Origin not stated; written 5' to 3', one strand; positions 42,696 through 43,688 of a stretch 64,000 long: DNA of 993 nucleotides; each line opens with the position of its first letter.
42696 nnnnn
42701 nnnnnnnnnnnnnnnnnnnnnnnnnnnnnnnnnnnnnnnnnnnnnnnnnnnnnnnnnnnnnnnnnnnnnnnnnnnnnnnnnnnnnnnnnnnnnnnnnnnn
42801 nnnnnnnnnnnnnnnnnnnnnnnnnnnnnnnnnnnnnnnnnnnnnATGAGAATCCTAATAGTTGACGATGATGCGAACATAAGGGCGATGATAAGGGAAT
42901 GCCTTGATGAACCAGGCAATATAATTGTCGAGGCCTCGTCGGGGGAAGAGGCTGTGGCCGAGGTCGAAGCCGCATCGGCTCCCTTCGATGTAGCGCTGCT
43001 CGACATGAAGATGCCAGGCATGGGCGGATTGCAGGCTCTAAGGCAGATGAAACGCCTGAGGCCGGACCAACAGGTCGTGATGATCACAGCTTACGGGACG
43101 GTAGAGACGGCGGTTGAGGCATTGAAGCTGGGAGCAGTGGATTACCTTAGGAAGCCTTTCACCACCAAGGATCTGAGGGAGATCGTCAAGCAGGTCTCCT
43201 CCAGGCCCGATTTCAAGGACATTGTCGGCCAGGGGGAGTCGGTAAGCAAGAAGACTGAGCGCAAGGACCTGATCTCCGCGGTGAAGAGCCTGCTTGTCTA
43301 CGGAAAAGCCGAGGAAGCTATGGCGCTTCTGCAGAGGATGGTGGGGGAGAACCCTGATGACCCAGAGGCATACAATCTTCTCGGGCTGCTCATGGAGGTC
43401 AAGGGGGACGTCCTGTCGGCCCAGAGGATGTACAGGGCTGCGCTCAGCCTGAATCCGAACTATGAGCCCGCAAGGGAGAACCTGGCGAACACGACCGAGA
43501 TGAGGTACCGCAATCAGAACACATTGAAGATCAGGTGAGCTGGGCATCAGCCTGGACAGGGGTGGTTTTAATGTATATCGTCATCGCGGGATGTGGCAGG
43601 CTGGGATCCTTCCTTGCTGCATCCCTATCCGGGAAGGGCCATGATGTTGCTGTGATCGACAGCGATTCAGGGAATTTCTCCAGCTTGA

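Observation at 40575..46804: Two-component system chained by overlaps to Trk K+ uptake genes, with a 41-aa TM micro-ORF between trkA and trkH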

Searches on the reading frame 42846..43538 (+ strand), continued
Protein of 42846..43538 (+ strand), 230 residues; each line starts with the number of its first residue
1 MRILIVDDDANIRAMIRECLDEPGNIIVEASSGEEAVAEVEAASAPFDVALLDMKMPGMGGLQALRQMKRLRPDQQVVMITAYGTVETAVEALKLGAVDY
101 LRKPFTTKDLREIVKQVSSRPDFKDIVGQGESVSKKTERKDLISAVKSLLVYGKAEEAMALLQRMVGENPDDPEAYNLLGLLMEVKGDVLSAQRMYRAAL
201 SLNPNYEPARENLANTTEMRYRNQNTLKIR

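Call 40: search_protein_families(library=ncbifam, proteins=[L009:10683-12809:-, L009:12838-13428:-, L009:13522-15732:-, L047:11742-13763:-, L045:11856-13871:-, L039:1264-3309:+, L042:10715-12643:-], max_evalue=1e-10)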
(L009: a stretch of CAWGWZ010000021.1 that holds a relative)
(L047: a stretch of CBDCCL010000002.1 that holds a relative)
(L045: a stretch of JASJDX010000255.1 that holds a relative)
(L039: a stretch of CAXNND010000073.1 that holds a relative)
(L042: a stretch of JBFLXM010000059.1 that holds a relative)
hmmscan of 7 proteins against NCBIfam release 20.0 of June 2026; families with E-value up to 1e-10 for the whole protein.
L009:10683-12809:- (708 aa): 2 families
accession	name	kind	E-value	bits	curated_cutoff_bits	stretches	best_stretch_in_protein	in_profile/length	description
NF007793.0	PRK10490.1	equivalog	1.4e-157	526.3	1123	2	33-551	3-522/895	two-component system sensor histidine kinase KdpD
NF038185.1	KdpD_non_kinase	exception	4.1e-114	381.7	550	1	37-406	3-370/373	KdpD-like non-kinase potassium sensor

L009:12838-13428:- (196 aa): 11 families
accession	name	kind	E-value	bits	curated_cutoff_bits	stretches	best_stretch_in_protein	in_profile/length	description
NF010603.0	PRK13999.1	equivalog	6.4e-70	235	320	1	7-193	3-200/201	K(+)-transporting ATPase subunit C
NF001454.0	PRK00315.1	equivalog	9.6e-70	234.1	178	1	7-193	3-191/193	potassium-transporting ATPase subunit KdpC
TIGR00681.1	kdpC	equivalog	2.6e-63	213.4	152.55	1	9-190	3-186/187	K(+)-transporting ATPase subunit C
NF010605.0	PRK14001.1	equivalog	3.8e-56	190.1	369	1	7-190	3-188/189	K(+)-transporting ATPase subunit C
NF010600.0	PRK13995.1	equivalog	1.7e-51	174.7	311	1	6-190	5-202/210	K(+)-transporting ATPase subunit C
NF010606.0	PRK14002.1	equivalog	2.9e-50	170.7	263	1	7-191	2-185/186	K(+)-transporting ATPase subunit C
NF010607.0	PRK14003.1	subfamily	2.6e-49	167.4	268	1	3-192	1-193/195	K(+)-transporting ATPase subunit C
NF010601.0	PRK13997.1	equivalog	1.4e-46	158.7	319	1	9-191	8-191/193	K(+)-transporting ATPase subunit C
NF010599.0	PRK13994.1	equivalog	2.4e-44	151.4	355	1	16-194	20-222/226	potassium-transporting ATPase subunit C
NF010602.0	PRK13998.1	equivalog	2.6e-32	111.7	378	1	9-191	4-184/186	K(+)-transporting ATPase subunit C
NF010604.0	PRK14000.1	equivalog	8.7e-32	110.3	342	1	10-190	5-184/185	K(+)-transporting ATPase subunit C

L009:13522-15732:- (736 aa): 18 families
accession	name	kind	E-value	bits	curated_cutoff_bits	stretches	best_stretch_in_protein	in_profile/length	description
TIGR01497.1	kdpB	equivalog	0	1053.3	527.9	1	35-731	3-675/675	potassium-transporting ATPase subunit KdpB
NF010609.0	PRK14010.1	equivalog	1.4e-252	839.7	1323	1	38-733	6-672/673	K(+)-transporting ATPase subunit B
TIGR01525.1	ATPase-IB_hvy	subfamily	1.2e-83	281.9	346.25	1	97-648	18-539/560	heavy metal translocating P-type ATPase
TIGR01494.1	ATPase_P-type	subfamily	8.9e-72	242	62.3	2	417-648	254-472/478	HAD-IC family P-type ATPase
TIGR01512.1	ATPase-IB2_Cd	subfamily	3.5e-60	204.1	313.5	2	150-371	58-257/494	cadmium family heavy metal-translocating P-type ATPase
TIGR01511.1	ATPase-IB1_Cu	subfamily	2.8e-57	194.8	397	2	472-614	346-484/542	copper-translocating P-type ATPase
NF008262.1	PRK11033.1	equivalog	5.8e-57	193.6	1005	1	143-615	232-677/731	zinc/cadmium/mercury/lead-transporting ATPase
NF033775.1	P_type_ZntA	exception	2.9e-53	181.3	1240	1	142-614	236-677/732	Zn(II)/Cd(II)/Pb(II) translocating P-type ATPase ZntA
NF007952.0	PRK10671.1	equivalog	4.8e-47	160.6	1316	1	155-617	339-776/838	copper-exporting P-type ATPase CopA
TIGR01647.1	ATPase-IIIA_H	equivalog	2.2e-45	155.1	615.5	2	154-538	103-485/755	plasma-membrane proton-efflux P-type ATPase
TIGR01517.1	ATPase-IIB_Ca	equivalog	2.9e-33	115.1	507.05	2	538-615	608-685/882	calcium-translocating P-type ATPase, PMCA-type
TIGR01522.1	ATPase-IIA2_Ca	equivalog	1.4e-29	102.5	798.3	1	538-632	568-663/854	calcium-transporting P-type ATPase, PMR1-type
TIGR01116.1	ATPase-IIA1_Ca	equivalog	4.8e-27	94.4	703.4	1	486-637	457-623/799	calcium-translocating P-type ATPase, SERCA-type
TIGR01657.1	P-ATPase-V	hypoth_equivalog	1.4e-26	92.4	618.25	0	538-584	783-829/1055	ATP13A2 family polyamine export P-type ATPase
TIGR01106.1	ATPase-IIC_X-K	subfamily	2.2e-26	92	946.1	1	538-617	664-744/997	Na,H/K antiporter P-type ATPase subunit alpha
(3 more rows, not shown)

L047:11742-13763:- (673 aa): 5 families
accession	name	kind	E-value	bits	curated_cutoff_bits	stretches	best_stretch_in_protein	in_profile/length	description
TIGR00932.1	2a37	subfamily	3.8e-36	125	238.3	1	27-292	5-275/275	monovalent cation:proton antiporter-2 (CPA2) family protein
NF007950.1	PRK10669.1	equivalog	5.8e-15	55.1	700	1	21-402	15-401/547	YbaL family putative K(+) efflux transporter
NF045626.1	FeTrans_MagA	equivalog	1.7e-13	50.3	700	1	20-383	13-372/386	iron transporter MagA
NF002924.0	PRK03562.1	equivalog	7.3e-13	47.8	752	1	18-384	10-375/623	glutathione-regulated potassium-efflux system protein KefC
NF002973.0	PRK03659.1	equivalog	1.2e-11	44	804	1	20-383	12-371/602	glutathione-regulated potassium-efflux system protein KefB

L045:11856-13871:- (671 aa): 4 families
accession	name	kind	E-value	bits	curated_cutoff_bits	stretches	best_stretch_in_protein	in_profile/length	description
TIGR00932.1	2a37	subfamily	2.6e-34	119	238.3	1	27-292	5-275/275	monovalent cation:proton antiporter-2 (CPA2) family protein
NF007950.1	PRK10669.1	equivalog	2.8e-15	56.2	700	1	23-397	15-396/547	YbaL family putative K(+) efflux transporter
NF045626.1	FeTrans_MagA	equivalog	3.6e-15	55.8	700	1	20-383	13-372/386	iron transporter MagA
NF002924.0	PRK03562.1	equivalog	9e-12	44.2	752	1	18-403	10-397/623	glutathione-regulated potassium-efflux system protein KefC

L039:1264-3309:+ (681 aa): 0 families

L042:10715-12643:- (642 aa): 5 families
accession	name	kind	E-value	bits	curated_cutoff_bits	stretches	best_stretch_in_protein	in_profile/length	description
NF040989.1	MamN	equivalog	2.4e-54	184.7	500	1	215-606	8-387/437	magnetosome biogenesis transporter MamN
TIGR00785.1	dass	subfamily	5.7e-28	97.8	198.6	1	202-573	2-380/444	DASS family sodium-coupled anion symporter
NF011980.0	PRK15445.1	subfamily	1.2e-23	83.8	457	1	258-636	41-420/430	arsenical efflux pump membrane protein ArsB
TIGR00935.1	2a45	subfamily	2e-17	63.5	415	1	213-637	3-421/426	arsenite/antimonite efflux transporter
NF033877.0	arsB_Sta_pI258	exception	6.1e-17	61.9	760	1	216-638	10-419/429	arsenite efflux transporter membrane subunit ArsB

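Call 43: search_protein_families(library=pfam, proteins=[L039:1264-3309:+, L047:11742-13763:-, L042:10715-12643:-], max_evalue=0.001)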
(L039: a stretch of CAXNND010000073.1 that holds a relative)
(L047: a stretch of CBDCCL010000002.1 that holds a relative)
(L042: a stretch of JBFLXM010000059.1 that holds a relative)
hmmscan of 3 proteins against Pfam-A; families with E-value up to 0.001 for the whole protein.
L039:1264-3309:+ (681 aa): 1 family
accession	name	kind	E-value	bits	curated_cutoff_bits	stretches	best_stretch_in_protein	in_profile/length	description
PF13520.12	AA_permease_2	-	2.1e-19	70.2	27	1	48-450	15-416/427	Amino acid permease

L047:11742-13763:- (673 aa): 2 families
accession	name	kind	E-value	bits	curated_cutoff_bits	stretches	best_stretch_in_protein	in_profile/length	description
PF00999.27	Na_H_Exchanger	-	6.1e-54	183.7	26.2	1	24-384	2-368/375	Sodium/hydrogen exchanger, transmembrane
PF00582.32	Usp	-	7.9e-17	62.6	24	1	411-540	3-141/141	Universal stress protein family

L042:10715-12643:- (642 aa): 4 families
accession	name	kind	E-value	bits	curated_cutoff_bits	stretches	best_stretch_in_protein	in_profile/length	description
PF03600.22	CitMHS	-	1.3e-85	287.9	31.9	1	221-585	1-336/336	Citrate transporter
PF00939.25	Na_sulph_symp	-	1.4e-18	67.7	27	2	382-605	212-434/472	Sodium:sulfate symporter transmembrane region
PF02040.21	ArsB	-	2.3e-10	40.9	22.2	1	267-638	49-419/423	Arsenical pump membrane protein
PF06808.19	DctM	-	2.7e-05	23.6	23.8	1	209-362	212-364/413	Tripartite ATP-independent periplasmic transporter, DctM component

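Call 44: search_solved_structures(query=L039:1264-3309:+, max_evalue=0.001)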
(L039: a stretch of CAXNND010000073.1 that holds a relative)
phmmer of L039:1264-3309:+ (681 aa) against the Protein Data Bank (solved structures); distinct sequences matched with E-value up to 0.001: 1.
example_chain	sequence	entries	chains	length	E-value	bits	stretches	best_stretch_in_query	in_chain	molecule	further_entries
6s3k_B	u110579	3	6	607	7.1e-59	203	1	25-484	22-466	APC family permease | Potassium transporter KimA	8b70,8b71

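Call 48: search_protein_families(library=pfam, proteins=[L030:6611-7972:+, L030:8117-9973:+, L030:13258-13899:+, L030:13896-15263:+, L030:15281-15937:+, L030:4852-6339:-], max_evalue=0.00001)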
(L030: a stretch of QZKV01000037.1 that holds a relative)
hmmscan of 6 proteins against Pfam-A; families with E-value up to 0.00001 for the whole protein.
L030:6611-7972:+ (453 aa): 6 families
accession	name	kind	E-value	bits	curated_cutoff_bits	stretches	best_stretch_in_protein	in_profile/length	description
PF00158.32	Sigma54_activat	-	7.8e-65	218.1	20.2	1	155-318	4-167/168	Sigma-54 interaction domain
PF00072.30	Response_reg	-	2.1e-24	86.2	30.2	1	14-122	1-109/111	Response regulator receiver domain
PF25601.1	AAA_lid_14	-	1.1e-22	80.1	27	1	324-399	1-76/87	AAA+ ATPase lid domain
PF14532.12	Sigma54_activ_2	-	2.1e-17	64.1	25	1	159-323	7-138/138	Sigma-54 interaction domain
PF07728.20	AAA_5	-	4.8e-09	36.8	22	1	176-295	2-124/139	AAA domain (dynein-related subfamily)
PF00004.35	AAA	-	6.3e-06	27.1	21.2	0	176-294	1-110/131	ATPase family associated with various cellular activities (AAA)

L030:8117-9973:+ (618 aa): 3 families
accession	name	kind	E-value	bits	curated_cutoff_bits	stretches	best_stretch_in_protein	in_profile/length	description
PF02518.31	HATPase_c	-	1.3e-31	109.8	26.4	1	510-617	2-110/111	Histidine kinase-, DNA gyrase B-, and HSP90-like ATPase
PF00512.31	HisKA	-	7.1e-20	71.3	26.9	1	396-463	2-66/66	His Kinase A (phospho-acceptor) domain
PF00672.30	HAMP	-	3.9e-16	59.5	25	1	209-258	2-51/53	HAMP domain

L030:13258-13899:+ (213 aa): 0 families

L030:13896-15263:+ (455 aa): 1 family
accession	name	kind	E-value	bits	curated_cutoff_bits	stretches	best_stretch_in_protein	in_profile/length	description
PF02386.22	TrkH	-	6e-69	233.3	27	1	33-433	56-487/502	Cation transport protein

L030:15281-15937:+ (218 aa): 2 families
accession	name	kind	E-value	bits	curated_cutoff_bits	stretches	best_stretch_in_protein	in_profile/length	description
PF02254.24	TrkA_N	-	5.4e-28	98.1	23.8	1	4-119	1-116/116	TrkA-N domain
PF02080.26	TrkA_C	-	5.6e-12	45.8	27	1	150-217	5-69/71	TrkA-C domain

L030:4852-6339:- (495 aa): 2 families
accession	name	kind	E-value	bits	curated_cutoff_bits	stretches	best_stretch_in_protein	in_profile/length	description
PF13401.12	AAA_22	-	1e-23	84.5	27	1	47-174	4-130/130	AAA domain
PF00691.25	OmpA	-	5.5e-18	65.6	27.2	1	391-486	1-98/98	OmpA family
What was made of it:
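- On NtrYX-trkAH cluster: An NtrC-type regulator is present only in some other phyla (call 48).
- In a Desulfobacteraceae locus an NtrC-type sigma-54 regulator precedes the kinase (call 48). An NtrC-type REC-AAA+ regulator lies directly upstream of the kinase in Desulfobacteraceae locus L030 (call 48).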

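Call 67: predict_structure(alignment_id=A1)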
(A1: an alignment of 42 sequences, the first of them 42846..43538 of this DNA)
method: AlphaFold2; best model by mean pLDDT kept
length: 230 residues; sequences in the alignment: 42
mean_pLDDT: 86.7   pTM: 0.60
mean pLDDT of the five models: 86.7, 85.2, 85.2, 85.0, 84.1
residues with pLDDT >= 90: 147; 70-90: 53; 50-70: 16; < 50: 14
segments of 3 or more residues with pLDDT < 50: 129-135, 225-230
pLDDT, mean of each block of 10 residues (from residue 1): 98 97 96 98 96 95 96 94 76 88 94 92 59 59 84 85 91 94 88 96 95 80 43
secondary structure, 60 per line:
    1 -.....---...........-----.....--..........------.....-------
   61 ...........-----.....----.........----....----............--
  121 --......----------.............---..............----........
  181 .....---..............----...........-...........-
elements in order: E2-6 H10-20 E26-30 H33-42 E49-53 H61-71 E77-81 H86-94 E99-102 H107-118 H123-128 H139-151 H155-168 H173-185 H189-202 H207-217 H219-229
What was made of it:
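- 42846..43538 (+): REC-TPR response regulator, 230 aa: receiver domain, flexible linker, two TPR repeats and a capping helix. It has no DNA-binding domain. AlphaFold model, pLDDT 86.7 (call 67).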

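Call 71: fold_search(model_id=the predicted structure, library=pdb)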
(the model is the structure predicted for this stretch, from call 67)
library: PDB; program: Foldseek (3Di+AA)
matches with E <= 10: 1854; with E <= 0.001: 568
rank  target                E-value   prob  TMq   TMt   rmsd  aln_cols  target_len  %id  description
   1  6ifh                  1.8e-09  1.00  0.48  0.91   1.3       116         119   40  Unphosphorylated Spo0F from Paenisporosarcina sp. TG-14 (released 2019-01-16)
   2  7pva_D                2.0e-09  1.00  0.48  0.22  12.4       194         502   25  1.9 Angstrom crystal structure of dimeric PorX, co-crystallized in the presence of zinc (released 2022-12-14)
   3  7pva_B                2.2e-09  1.00  0.48  0.22  12.7       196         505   24  1.9 Angstrom crystal structure of dimeric PorX, co-crystallized in the presence of zinc (released 2022-12-14)
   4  7pvk_A                2.7e-09  1.00  0.49  0.22  12.8       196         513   25  X-ray structure of dimeric PorX (T272A mutant), in complex with pGpG. (released 2022-12-14)
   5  4l4u                  3.7e-09  1.00  0.51  0.31   9.1       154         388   27  Crystal structure of construct containing A. aeolicus NtrC1 receiver, central and DNA binding domains (released 2013-08-28)
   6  5m7p_A                4.2e-09  1.00  0.51  0.28   8.6       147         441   28  Crystal structure of NtrX from Brucella abortus in complex with ADP processed with the CrystalDirect automated mountin (released 2017-01-25)
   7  7pv7_B                4.4e-09  1.00  0.48  0.22  12.7       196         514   25  Crystal structure of dimeric Porphyromonas gingivalis PorX, a type 9 secretion system response regulator. (released 2022-12-14)
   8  3jte                  4.6e-09  1.00  0.49  0.86   2.2       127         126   35  Crystal structure of response regulator receiver domain Protein from clostridium thermocellum (released 2009-09-22)
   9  1zy2_A                7.5e-09  1.00  0.50  0.79   4.2       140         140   29  Crystal structure of the phosphorylated receiver domain of the transcription regulator NtrC1 from Aquifex aeolicus (released 2005-08-16)
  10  7pv7_A                9.9e-09  1.00  0.48  0.22  12.6       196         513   25  Crystal structure of dimeric Porphyromonas gingivalis PorX, a type 9 secretion system response regulator. (released 2022-12-14)
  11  1ny5_B                1.0e-08  1.00  0.51  0.31  10.3       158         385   26  Crystal structure of sigm54 activator (AAA+ ATPase) in the inactive state (released 2003-11-11)
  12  5m7o_A                1.2e-08  1.00  0.52  0.27   9.1       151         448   27  Crystal structure of NtrX from Brucella abortus processed with the CrystalDirect automated mounting and cryo-cooling t (released 2017-01-25)
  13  4d6y_A                1.5e-08  1.00  0.47  0.87   1.7       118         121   31  Crystal structure of the receiver domain of NtrX from Brucella abortus in complex with beryllofluoride and magnesium (released 2015-07-08)
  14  5m7o_B                1.6e-08  1.00  0.52  0.28   9.1       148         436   28  Crystal structure of NtrX from Brucella abortus processed with the CrystalDirect automated mounting and cryo-cooling t (released 2017-01-25)
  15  5m7n_A                1.7e-08  1.00  0.51  0.27   9.1       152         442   28  Crystal structure of NtrX from Brucella abortus in complex with ATP processed with the CrystalDirect automated mountin (released 2017-01-25)
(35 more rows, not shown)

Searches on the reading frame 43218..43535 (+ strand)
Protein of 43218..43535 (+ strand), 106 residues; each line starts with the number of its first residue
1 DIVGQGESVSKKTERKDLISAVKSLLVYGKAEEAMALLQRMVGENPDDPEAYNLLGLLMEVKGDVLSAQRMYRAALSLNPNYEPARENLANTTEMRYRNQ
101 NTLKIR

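Call 76: search_protein_representatives(protein=window:43218-43535:+)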
Query: 106 residues. Proteins with E-value up to 0.001 (for the whole library): 77418; up to 1e-10: 11369; up to 1e-30: 136. The best 150 are listed.
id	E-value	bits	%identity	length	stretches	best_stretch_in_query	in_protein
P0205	1.5e-64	230.1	31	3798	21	43-96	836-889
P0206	1.3e-61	220.7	33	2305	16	33-90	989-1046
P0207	5.5e-61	218.7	32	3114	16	24-90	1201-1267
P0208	6.5e-56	202.4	33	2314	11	31-99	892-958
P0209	2.9e-53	194.0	32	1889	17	34-92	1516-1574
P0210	2.7e-51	187.6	32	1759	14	29-92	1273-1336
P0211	1.6e-50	185.2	35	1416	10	26-92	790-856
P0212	8.5e-49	179.7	31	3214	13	28-94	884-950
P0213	6.9e-48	176.8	35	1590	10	28-93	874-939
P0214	7.6e-48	176.6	29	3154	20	21-94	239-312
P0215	1.2e-47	175.9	31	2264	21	13-83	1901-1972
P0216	1.6e-47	175.6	30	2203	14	25-92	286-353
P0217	1.6e-47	175.6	37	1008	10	26-94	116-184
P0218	3.4e-47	174.5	33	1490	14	23-90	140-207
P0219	3.5e-47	174.5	31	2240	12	25-95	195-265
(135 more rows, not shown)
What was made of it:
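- Tried and rejected: Representative-library search with the TPR half alone (call 76).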
